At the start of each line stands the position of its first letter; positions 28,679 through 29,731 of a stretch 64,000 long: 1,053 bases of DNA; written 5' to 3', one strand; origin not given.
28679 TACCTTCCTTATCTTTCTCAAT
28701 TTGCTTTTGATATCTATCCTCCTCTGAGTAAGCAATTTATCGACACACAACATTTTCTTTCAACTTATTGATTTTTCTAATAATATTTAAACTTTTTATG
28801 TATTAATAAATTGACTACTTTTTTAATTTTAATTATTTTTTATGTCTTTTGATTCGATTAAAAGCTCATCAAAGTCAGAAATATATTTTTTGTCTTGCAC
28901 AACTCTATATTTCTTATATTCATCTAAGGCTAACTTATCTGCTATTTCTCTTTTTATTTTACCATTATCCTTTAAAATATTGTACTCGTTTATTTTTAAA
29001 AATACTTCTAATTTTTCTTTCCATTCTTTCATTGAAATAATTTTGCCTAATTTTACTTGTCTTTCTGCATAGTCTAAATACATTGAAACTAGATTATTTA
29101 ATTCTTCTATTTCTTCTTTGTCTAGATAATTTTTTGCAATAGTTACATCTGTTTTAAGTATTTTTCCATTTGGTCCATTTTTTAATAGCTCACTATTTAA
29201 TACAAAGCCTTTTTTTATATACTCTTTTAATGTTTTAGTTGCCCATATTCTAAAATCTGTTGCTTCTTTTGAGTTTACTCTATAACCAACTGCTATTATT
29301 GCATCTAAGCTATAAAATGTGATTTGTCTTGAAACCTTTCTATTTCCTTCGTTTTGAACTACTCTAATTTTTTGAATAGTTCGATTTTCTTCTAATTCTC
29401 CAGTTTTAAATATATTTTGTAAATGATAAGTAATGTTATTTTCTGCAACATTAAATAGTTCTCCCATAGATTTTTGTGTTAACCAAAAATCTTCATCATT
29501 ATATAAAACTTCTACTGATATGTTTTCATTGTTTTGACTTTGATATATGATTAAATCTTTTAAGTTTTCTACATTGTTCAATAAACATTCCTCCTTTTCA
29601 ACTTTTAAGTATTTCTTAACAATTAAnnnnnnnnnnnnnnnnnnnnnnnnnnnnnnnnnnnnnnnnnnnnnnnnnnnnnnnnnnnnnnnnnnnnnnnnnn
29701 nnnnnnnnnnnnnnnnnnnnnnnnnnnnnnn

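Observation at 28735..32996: Three-gene cassette bracketed by inverted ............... repeats between queH and an HD-domain gene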

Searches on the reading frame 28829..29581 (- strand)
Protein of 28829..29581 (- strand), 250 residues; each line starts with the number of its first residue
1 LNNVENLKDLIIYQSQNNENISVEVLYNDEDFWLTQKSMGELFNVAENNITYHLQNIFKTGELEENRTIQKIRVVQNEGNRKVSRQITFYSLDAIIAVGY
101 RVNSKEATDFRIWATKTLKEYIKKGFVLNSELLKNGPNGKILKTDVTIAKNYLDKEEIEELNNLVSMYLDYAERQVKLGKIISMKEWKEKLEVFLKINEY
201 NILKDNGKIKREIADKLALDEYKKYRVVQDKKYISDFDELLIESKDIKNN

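Call 4: search_protein_families(library=pfam, proteins=[window:28829-29581:-], max_evalue=0.01)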
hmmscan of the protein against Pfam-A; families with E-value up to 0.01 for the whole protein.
window:28829-29581:- (250 aa): 1 family
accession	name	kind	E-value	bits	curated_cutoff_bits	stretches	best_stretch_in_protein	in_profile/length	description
PF13310.11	Virulence_RhuM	-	1e-55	189.3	33.7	2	139-232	158-250/252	Virulence protein RhuM family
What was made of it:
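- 28829..29581 (-): RhuM-family gene with an in-frame 89-codon internal deletion; probably decayed. PF13310, E=1e-55 in two stretches (call 4).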

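Call 5: search_protein_families(library=padloc, proteins=[window:28829-29581:-], max_evalue=0.01)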
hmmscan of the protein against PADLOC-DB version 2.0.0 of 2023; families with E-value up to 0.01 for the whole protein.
window:28829-29581:- (250 aa): 37 families (the best 25 are shown)
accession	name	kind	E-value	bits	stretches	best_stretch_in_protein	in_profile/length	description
PDLC04851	PDC-S05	-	1.1e-87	292.3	2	5-136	7-137/342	-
PDLC04868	PDC-S05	-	9.4e-83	276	2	7-137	5-134/335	-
PDLC04871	PDC-S05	-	1.1e-82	276.3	2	8-136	131-258/468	-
PDLC04853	PDC-S05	-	3.9e-81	270.8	2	6-137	4-134/336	-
PDLC04852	PDC-S05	-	9.3e-78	259.5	2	5-137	8-139/346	-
PDLC04843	PDC-S05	-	4.1e-60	201.7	2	6-140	4-134/330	-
PDLC04876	PDC-S05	-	7e-58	193.2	1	1-140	1-136/174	-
PDLC04864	PDC-S05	-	2e-57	192.6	2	64-141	2-79/277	-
PDLC04854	PDC-S05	-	1.1e-51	173.5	1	3-177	3-172/212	-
PDLC04872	PDC-S05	-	3.9e-51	170.8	1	7-147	4-141/152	-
PDLC04965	PDC-S23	-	2.5e-49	166.5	1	7-173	4-169/327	-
PDLC04870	PDC-S05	-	1.3e-48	163.2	1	5-136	6-133/214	-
PDLC04964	PDC-S23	-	2e-47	160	1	8-173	4-168/331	-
PDLC04858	PDC-S05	-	4.4e-45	150.8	1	7-137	4-130/138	-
PDLC04963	PDC-S23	-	1.9e-43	147.1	1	9-170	3-152/312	-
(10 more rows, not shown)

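Call 52: search_protein_families(library=ncbifam, proteins=[window:28829-29581:-], max_evalue=0.01)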
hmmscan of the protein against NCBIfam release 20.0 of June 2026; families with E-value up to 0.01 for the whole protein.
window:28829-29581:- (250 aa): 0 families

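Call 53: search_protein_families(library=phrogs, proteins=[window:28829-29581:-], max_evalue=0.01)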
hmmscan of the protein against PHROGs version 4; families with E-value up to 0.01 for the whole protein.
window:28829-29581:- (250 aa): 1 family
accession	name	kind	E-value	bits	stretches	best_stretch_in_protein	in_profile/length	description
phrog_23341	-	unknown function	0.0017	18.8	1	34-124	18-99/252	-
